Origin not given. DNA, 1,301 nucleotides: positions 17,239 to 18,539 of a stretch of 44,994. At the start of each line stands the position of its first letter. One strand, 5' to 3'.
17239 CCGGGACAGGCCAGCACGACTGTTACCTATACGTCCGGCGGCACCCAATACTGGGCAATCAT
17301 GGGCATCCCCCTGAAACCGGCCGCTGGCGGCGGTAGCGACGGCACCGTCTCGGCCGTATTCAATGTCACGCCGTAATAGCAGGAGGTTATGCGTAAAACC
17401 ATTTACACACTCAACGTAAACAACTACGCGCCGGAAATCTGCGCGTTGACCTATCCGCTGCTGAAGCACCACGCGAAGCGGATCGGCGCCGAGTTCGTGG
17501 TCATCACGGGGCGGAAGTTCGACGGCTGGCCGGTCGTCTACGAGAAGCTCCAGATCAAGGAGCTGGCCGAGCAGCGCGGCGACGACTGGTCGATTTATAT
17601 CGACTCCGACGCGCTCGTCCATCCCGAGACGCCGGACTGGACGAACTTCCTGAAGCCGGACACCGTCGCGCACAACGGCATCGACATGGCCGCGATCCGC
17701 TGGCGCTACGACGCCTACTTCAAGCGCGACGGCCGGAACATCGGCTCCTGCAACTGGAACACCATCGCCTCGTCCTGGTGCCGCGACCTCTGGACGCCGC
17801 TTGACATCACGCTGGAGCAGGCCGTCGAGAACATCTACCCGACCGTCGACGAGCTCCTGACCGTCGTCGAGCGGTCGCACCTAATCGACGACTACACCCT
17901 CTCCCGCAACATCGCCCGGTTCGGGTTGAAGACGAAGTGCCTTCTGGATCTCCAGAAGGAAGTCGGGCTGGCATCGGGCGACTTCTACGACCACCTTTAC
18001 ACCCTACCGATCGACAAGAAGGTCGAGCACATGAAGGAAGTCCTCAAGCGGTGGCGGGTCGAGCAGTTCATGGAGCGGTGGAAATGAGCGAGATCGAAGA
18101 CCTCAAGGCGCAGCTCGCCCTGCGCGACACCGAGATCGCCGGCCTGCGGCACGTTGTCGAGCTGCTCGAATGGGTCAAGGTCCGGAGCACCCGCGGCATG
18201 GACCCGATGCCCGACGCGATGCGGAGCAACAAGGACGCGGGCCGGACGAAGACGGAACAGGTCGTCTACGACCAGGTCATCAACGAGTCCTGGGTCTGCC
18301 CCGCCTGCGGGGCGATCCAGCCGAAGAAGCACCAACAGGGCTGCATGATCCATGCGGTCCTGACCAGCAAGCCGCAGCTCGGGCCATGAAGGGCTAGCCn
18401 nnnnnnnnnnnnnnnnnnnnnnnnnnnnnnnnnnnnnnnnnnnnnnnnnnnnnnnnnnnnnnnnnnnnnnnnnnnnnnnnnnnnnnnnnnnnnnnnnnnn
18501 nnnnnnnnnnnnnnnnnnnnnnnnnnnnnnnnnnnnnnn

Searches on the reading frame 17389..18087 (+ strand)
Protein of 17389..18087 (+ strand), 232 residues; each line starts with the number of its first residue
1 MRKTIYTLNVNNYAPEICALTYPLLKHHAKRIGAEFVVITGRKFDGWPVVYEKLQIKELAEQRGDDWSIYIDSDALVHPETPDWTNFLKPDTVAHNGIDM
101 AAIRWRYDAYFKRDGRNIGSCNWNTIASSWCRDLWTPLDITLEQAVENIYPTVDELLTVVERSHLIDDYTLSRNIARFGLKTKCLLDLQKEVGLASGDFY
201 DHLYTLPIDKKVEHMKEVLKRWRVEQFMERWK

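Call 6: search_protein_families(library=pfam, proteins=[window:17389-18087:+], max_evalue=0.1)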
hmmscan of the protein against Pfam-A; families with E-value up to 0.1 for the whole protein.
window:17389-18087:+ (232 aa): 0 families

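Call 7: search_protein_families(library=phrogs, proteins=[window:17389-18087:+], max_evalue=0.1)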
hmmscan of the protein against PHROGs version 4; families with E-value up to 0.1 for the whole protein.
window:17389-18087:+ (232 aa): 0 families

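Call 37: search_protein_families(library=ncbifam, proteins=[window:17389-18087:+], max_evalue=0.1)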
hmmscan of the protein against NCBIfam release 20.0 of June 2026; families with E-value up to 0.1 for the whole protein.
window:17389-18087:+ (232 aa): 0 families

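Call 38: search_solved_structures(query=window:17389-18087:+, max_evalue=1, show_alignments=1)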
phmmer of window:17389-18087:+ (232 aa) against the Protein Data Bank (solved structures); distinct sequences matched with E-value up to 1: 2.
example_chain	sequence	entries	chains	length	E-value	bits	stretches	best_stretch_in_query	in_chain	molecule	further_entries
7ona_A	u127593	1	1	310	1.2e-11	48.1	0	66-126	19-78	SAKe6AC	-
8pjr_A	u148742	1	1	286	4.1e-11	46.3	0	64-116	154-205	SAKe6AC-LB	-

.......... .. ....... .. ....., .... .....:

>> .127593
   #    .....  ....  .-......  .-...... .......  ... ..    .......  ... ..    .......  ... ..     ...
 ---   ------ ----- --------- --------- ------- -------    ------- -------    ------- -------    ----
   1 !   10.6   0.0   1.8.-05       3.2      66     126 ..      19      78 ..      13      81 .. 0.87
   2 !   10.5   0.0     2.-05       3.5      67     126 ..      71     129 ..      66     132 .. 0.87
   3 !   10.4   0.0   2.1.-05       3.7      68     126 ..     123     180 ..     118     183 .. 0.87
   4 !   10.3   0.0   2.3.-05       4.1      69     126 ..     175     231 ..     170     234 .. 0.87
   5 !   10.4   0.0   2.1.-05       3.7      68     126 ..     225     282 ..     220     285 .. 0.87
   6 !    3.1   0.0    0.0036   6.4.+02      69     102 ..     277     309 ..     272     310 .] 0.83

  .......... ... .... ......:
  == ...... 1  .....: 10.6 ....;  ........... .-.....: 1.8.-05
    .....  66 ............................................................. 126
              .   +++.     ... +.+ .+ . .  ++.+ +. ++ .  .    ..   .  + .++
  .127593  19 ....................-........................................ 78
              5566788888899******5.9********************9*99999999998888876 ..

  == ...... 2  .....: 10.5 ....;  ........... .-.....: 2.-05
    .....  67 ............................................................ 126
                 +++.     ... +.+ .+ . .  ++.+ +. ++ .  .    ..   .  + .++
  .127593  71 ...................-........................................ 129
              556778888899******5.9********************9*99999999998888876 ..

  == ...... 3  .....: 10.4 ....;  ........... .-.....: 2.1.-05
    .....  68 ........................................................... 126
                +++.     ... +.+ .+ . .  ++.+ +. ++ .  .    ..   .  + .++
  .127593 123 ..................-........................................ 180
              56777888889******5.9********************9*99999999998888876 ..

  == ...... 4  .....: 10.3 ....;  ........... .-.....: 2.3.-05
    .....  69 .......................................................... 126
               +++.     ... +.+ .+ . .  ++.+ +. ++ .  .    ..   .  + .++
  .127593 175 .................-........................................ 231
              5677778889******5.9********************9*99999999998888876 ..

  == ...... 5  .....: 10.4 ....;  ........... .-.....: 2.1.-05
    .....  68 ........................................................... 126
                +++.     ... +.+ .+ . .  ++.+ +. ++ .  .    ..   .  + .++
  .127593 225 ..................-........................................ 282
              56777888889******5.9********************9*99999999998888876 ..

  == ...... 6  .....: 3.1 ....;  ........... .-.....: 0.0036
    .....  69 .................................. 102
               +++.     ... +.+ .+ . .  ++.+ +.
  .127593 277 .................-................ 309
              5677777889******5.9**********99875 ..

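Call 40: search_dna_similar(query=window:17389-18087:+, collection=phages, mode=protein, max_evalue=0.01, max_rows=20)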
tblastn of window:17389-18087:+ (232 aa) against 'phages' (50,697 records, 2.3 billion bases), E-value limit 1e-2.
Records with a match: 1; places in all: 1; records where one place covers at least 80% of the query: 1.
Best place of each record, by identity: <60% 1.
By first word of the organism name: Marine 1.
By host as written in the record: - 1.
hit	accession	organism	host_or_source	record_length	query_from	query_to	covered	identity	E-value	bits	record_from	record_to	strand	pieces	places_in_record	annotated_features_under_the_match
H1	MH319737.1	Marine virus AG-345-E08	single cell amplified by WGA-X; seawater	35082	1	222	96%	35.7%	4e-31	125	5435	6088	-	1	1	record has no annotation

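Call 81: find_homologous_proteins(query=window:17389-18087:+, max_evalue=0.001)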
Query window:17389-18087:+ (232 aa): 1502 proteins with E <= 0.001 among 1646 candidates; the best 120 are listed.
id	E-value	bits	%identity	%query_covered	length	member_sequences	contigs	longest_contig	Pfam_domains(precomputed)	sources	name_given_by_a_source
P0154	4.5e-159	546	100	100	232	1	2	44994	-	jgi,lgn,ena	-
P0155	2.3e-127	442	81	100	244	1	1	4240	-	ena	-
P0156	1.2e-104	367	70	98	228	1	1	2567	-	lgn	-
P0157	9.0e-104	365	66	97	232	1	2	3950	-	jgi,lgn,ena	-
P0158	6.4e-102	358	63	98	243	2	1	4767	-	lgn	-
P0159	1.7e-101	357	68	97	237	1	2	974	-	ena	-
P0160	1.1e-100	354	68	97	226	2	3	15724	-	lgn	-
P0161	1.3e-100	354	66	98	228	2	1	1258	-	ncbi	-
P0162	1.3e-100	354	66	98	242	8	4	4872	-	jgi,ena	jgi:hypothetical protein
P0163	4.9e-100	352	69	90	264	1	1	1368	-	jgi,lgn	jgi:hypothetical protein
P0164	1.5e-99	351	65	99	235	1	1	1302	-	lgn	-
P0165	1.8e-99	350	66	97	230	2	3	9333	-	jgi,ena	-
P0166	1.9e-99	350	64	98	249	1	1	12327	-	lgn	-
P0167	2.0e-99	350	66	97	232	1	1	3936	-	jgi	jgi:hypothetical protein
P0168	5.1e-99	349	65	98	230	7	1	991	-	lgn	-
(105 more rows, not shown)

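Call 83: search_solved_structures(query=A4, max_evalue=10, show_alignments=2)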
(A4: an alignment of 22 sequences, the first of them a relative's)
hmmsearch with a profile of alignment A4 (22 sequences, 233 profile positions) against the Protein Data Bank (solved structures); distinct sequences matched with E-value up to 10: 1.
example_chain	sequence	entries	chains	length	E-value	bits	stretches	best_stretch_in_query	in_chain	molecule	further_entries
8z6d_A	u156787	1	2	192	0.29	13.8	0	161-227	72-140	TetR/AcrR family transcriptional regulator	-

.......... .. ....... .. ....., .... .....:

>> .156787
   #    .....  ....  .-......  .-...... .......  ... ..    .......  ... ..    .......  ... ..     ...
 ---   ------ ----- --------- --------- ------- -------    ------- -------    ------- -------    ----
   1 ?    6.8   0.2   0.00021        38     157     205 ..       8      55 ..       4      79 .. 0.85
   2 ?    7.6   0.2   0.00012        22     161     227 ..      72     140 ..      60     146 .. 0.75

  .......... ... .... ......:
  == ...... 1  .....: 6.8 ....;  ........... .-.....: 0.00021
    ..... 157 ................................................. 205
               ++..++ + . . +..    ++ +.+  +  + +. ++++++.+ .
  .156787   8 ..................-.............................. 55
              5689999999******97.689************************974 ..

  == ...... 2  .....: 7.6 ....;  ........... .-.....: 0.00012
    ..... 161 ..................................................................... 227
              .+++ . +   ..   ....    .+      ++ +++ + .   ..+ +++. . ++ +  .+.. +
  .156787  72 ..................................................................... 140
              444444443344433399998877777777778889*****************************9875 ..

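Call 84: search_protein_families(library=pfam, alignment_id=A4, max_evalue=1)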
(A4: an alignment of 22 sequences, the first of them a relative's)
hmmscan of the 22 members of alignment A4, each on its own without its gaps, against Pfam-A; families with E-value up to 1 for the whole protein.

A. member 1, P0154 (232 aa): 0 families

B. families by the number of members that match (of 22 scanned): 5 families
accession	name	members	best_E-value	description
PF13506.12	Glyco_transf_21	4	0.028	Glycosyl transferase family 21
PF13641.12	Glyco_tranf_2_3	1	0.018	Glycosyltransferase like family 2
PF06575.17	DUF1132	1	0.019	Protein of unknown function (DUF1132)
PF05840.19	Phage_GPA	1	0.048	Bacteriophage replication gene A protein (GPA)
PF03930.20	Flp_N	1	0.084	Recombinase Flp protein N-terminus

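Call 88: find_encoding_contigs(protein=P0155, flank=10000, max_places=2)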
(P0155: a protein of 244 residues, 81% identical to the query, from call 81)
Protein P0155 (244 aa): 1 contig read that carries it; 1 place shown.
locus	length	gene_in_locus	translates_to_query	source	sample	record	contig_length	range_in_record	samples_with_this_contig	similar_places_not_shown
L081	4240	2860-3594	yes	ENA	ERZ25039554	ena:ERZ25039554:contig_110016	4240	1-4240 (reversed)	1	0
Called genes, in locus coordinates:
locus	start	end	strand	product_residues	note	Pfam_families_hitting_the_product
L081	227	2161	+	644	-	PF13229:Beta_helix (faint)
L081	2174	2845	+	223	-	-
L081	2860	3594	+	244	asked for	-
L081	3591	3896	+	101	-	-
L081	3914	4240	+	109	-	?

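Call 89: find_encoding_contigs(protein=P0160, flank=10000, max_places=2)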
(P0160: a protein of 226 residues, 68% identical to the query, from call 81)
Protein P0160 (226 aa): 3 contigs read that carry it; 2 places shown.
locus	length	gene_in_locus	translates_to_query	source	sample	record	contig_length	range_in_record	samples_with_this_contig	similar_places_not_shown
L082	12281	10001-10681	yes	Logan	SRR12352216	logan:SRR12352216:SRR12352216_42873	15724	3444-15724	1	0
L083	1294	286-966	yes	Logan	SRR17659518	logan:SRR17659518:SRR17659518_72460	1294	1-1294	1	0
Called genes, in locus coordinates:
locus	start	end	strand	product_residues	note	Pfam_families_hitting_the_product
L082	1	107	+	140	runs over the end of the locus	-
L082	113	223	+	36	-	-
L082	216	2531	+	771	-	-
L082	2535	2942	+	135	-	-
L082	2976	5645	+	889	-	-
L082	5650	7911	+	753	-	-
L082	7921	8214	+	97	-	-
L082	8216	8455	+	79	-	-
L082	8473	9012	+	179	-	-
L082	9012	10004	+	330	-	PF13385:Laminin_G_3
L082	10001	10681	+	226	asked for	-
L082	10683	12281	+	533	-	?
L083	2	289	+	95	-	?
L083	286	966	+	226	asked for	-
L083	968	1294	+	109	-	?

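Call 91: find_related_loci(query=A4, collection=viral_contigs, flank=7000)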
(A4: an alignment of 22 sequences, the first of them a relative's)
Query A4 (232 aa) in viral_contigs; peptide patterns used: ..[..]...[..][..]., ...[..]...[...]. (x = any residue, [..] = any of these).
163 stretches matched a pattern; 156 encode a relative of the query (tblastn E <= 1e-3); the best 80 are kept; 80 distinct loci.
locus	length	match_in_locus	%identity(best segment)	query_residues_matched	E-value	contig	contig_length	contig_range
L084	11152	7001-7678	63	1-225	9e-98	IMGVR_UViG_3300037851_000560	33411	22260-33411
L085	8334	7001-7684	61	1-228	8e-97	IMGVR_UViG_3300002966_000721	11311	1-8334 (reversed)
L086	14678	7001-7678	63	1-225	9e-97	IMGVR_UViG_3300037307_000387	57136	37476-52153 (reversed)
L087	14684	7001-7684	61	1-228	9e-97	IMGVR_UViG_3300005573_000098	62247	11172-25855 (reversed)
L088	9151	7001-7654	61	1-218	3e-91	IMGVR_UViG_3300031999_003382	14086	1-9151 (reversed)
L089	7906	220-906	59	1-229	4e-91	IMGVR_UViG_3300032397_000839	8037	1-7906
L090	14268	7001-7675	61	1-224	2e-90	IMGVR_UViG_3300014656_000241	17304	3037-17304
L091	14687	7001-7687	59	1-229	3e-90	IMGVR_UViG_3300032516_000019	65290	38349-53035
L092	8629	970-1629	60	1-220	3e-90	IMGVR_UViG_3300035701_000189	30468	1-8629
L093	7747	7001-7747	58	1-211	7e-90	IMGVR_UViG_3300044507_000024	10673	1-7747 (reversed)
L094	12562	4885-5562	56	1-226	3e-87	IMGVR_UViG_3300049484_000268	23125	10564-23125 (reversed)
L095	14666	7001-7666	61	1-222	3e-87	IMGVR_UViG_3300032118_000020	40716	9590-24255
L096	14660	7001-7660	59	1-219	1e-86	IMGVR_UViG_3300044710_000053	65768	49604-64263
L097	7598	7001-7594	65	1-196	2e-85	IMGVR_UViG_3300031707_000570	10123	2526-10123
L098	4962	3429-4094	60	1-224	2e-84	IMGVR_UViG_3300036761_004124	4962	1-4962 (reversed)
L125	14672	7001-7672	58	1-225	2e-80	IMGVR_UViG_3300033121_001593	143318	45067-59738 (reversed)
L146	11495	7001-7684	53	2-227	3e-77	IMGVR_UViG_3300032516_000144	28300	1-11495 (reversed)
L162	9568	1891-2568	55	1-226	1e-75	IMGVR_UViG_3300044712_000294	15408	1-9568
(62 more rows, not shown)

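Call 94: search_protein_families(library=pfam, proteins=[L087:7709-8908:+, L125:7671-8870:+, L146:7778-8977:+, L162:2606-3805:+, L092:1718-2917:+], max_evalue=0.01)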
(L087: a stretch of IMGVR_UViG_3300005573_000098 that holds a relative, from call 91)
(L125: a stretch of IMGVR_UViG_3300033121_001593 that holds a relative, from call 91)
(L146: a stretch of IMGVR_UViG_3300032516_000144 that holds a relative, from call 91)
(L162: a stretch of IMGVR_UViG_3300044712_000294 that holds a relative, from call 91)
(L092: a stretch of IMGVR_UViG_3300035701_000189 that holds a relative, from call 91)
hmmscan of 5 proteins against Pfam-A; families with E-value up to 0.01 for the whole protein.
L087:7709-8908:+ (400 aa): 1 family
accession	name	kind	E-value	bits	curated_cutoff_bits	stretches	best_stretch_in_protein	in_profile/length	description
PF21722.4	Gly_rich_2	-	1.7e-16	61.3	24.3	1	9-237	2-225/226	Glycine-rich domain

L125:7671-8870:+ (400 aa): 1 family
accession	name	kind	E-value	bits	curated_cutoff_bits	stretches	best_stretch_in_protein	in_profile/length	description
PF21722.4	Gly_rich_2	-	7.9e-12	46.1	24.3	1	7-223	1-219/226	Glycine-rich domain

L146:7778-8977:+ (400 aa): 2 families
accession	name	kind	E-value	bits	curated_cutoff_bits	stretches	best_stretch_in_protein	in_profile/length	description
PF21722.4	Gly_rich_2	-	5.6e-16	59.7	24.3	1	10-220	4-225/226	Glycine-rich domain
PF05119.17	Terminase_4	-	0.00091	20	24.7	0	287-315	66-94/98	Phage terminase, small subunit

L162:2606-3805:+ (400 aa): 1 family
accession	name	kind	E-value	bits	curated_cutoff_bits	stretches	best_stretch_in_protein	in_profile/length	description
PF21722.4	Gly_rich_2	-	8.8e-14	52.5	24.3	1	9-220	1-225/226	Glycine-rich domain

L092:1718-2917:+ (400 aa): 1 family
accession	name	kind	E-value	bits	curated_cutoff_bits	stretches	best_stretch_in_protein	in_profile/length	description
PF21722.4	Gly_rich_2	-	1.6e-14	54.9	24.3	1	10-219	4-225/226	Glycine-rich domain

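Call 95: search_protein_families(library=phrogs, proteins=[L087:7709-8908:+, L125:7671-8870:+, L146:7778-8977:+, L162:2606-3805:+, L092:1718-2917:+, P0154], max_evalue=0.01)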
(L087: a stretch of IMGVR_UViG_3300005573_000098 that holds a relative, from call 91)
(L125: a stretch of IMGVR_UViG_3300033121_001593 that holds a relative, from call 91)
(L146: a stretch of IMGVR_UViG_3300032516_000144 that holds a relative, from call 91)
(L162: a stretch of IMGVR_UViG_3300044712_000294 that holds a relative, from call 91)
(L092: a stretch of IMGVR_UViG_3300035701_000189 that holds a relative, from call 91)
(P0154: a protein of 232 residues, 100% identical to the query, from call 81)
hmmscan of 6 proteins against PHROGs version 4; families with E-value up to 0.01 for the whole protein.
L087:7709-8908:+ (400 aa): 2 families
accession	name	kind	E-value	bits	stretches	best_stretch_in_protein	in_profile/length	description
phrog_863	-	tail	1.5e-11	44.9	1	3-237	399-603/690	tail fiber assembly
phrog_8501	-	tail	0.00037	21.8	1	243-284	55-96/133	minor tail protein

L125:7671-8870:+ (400 aa): 2 families
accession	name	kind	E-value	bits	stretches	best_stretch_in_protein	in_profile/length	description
phrog_863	-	tail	7.7e-07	29.4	1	5-230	402-601/690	tail fiber assembly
phrog_356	-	tail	0.0026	17.1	1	4-232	662-921/924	minor tail protein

L146:7778-8977:+ (400 aa): 5 families
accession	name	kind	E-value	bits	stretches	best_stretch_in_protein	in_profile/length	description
phrog_4205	-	unknown function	2.4e-08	35.4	1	5-93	43-130/287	-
phrog_863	-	tail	1.3e-05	25.3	1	3-219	400-602/690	tail fiber assembly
phrog_24848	-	unknown function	0.0017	17.9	1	12-289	231-492/799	-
phrog_2295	-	unknown function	0.0037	16.8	0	5-215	580-801/1183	-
phrog_8139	-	unknown function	0.0092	16.2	0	11-218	240-449/453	-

L162:2606-3805:+ (400 aa): 3 families
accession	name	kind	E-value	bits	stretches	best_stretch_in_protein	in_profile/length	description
phrog_4205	-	unknown function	2.2e-07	32.3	1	4-81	40-118/287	-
phrog_863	-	tail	3.1e-06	27.4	1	6-189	401-598/690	tail fiber assembly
phrog_8139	-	unknown function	1.7e-05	25.3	1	19-218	244-449/453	-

L092:1718-2917:+ (400 aa): 3 families
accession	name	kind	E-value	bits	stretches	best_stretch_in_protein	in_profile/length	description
phrog_863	-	tail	9e-12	45.7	1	6-244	403-628/690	tail fiber assembly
phrog_2295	-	unknown function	4.2e-05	23.3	1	9-95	582-675/1183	-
phrog_356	-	tail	0.0015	17.9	1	5-168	663-832/924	minor tail protein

P0154 (232 aa): 0 families

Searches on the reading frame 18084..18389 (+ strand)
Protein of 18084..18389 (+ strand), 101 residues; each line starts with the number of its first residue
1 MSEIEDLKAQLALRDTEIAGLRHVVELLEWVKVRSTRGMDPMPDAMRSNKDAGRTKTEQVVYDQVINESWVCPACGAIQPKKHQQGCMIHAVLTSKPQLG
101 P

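Call 36: search_protein_families(library=phrogs, proteins=[window:18084-18389:+], max_evalue=0.01)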
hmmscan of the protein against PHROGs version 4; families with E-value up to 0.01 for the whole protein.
window:18084-18389:+ (101 aa): 0 families

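Call 37: search_protein_families(library=ncbifam, proteins=[window:18084-18389:+], max_evalue=0.1)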
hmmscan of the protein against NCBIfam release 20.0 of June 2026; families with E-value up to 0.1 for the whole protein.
window:18084-18389:+ (101 aa): 3 families
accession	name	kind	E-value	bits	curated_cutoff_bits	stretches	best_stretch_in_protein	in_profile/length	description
NF045768.1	RubredRD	equivalog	0.033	14.2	90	1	66-77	33-44/54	rubredoxin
NF050124.2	chryseobasin_RiPP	equivalog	0.047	14.3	50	1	56-76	49-69/71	MNIO class RiPP chryseobasin precursor ChrA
NF049953.1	ribbon_DG_selen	exception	0.055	13.4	130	0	54-87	133-164/172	zinc ribbon-containing (seleno)protein DG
